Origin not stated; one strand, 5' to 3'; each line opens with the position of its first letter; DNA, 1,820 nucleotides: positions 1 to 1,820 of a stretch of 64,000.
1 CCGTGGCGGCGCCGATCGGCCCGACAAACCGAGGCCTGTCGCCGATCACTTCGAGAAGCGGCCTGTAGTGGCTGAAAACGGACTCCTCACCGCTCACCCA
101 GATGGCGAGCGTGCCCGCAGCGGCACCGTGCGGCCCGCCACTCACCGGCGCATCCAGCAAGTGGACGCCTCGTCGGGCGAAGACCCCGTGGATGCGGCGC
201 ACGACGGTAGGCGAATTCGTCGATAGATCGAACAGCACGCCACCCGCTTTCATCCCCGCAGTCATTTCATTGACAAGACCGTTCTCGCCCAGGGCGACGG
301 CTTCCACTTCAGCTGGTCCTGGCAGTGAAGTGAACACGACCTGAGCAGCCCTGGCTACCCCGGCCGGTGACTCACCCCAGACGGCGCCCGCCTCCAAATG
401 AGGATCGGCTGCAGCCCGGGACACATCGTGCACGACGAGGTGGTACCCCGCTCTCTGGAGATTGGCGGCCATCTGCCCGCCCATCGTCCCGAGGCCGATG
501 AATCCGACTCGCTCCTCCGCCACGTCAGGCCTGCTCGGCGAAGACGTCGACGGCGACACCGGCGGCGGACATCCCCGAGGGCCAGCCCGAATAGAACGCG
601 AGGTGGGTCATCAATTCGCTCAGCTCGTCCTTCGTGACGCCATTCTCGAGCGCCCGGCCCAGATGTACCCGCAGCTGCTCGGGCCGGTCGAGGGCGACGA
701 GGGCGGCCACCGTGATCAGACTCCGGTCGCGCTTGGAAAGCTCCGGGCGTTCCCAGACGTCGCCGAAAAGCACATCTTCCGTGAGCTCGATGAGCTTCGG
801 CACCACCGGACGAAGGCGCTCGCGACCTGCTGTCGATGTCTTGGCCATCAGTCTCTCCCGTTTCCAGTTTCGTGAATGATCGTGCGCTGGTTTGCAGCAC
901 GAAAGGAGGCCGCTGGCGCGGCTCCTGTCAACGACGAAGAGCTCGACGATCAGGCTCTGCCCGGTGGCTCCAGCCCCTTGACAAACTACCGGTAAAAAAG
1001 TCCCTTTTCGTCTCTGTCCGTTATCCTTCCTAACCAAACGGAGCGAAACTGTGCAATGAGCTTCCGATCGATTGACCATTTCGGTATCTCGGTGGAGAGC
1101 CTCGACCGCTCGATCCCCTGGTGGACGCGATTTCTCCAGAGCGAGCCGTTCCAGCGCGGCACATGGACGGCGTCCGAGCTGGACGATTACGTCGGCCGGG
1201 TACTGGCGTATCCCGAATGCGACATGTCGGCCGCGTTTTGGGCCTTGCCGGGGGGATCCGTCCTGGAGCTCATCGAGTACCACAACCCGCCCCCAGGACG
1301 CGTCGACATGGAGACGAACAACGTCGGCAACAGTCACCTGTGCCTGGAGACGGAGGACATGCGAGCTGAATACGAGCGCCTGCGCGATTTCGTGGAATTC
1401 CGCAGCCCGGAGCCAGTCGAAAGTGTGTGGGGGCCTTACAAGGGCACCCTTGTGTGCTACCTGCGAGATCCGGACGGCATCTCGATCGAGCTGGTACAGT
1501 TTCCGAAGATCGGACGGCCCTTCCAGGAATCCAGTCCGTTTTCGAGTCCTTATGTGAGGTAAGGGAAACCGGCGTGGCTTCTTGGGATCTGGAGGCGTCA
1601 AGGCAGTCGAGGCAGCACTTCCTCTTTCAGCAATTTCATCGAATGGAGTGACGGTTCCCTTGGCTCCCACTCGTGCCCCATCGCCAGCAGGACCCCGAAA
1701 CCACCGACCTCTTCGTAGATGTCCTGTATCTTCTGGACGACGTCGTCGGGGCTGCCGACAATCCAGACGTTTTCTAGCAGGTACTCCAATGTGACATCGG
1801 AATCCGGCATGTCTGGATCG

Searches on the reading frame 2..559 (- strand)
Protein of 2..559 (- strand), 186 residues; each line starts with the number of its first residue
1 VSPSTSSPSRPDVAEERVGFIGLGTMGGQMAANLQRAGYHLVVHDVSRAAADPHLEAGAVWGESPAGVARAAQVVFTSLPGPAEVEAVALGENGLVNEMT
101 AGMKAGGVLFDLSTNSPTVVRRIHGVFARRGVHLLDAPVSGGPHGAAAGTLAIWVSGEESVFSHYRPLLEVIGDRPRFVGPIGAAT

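Call 66: search_protein_families(library=pfam, proteins=[window:2-559:-], max_evalue=0.01)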
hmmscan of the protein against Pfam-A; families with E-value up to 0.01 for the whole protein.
window:2-559:- (186 aa): 4 families
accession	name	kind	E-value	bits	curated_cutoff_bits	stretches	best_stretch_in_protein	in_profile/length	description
PF03446.21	NAD_binding_2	-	3.5e-42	144.6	21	1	17-175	1-155/161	NAD binding domain of 6-phosphogluconate dehydrogenase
PF02826.25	2-Hacid_dh_C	-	1.3e-05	25.1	25.1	1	10-84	31-104/178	D-isomer specific 2-hydroxyacid dehydrogenase, NAD binding domain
PF03807.23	F420_oxidored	-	8.9e-05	23.5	21.6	1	17-81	1-69/94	NADP oxidoreductase coenzyme F420-dependent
PF02737.24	3HCDH_N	-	0.00021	21.7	22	1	18-53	2-37/180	3-hydroxyacyl-CoA dehydrogenase, NAD binding domain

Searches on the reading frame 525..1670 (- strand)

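Call 25: search_protein_families(library=pfam, proteins=[window:525-1670:-], max_evalue=0.001)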
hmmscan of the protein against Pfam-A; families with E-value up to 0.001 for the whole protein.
window:525-1670:- (381 aa): 1 family
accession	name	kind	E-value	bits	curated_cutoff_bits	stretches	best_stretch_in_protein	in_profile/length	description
PF02627.25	CMD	-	4.3e-21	75.1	23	1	291-374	1-83/84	Carboxymuconolactone decarboxylase family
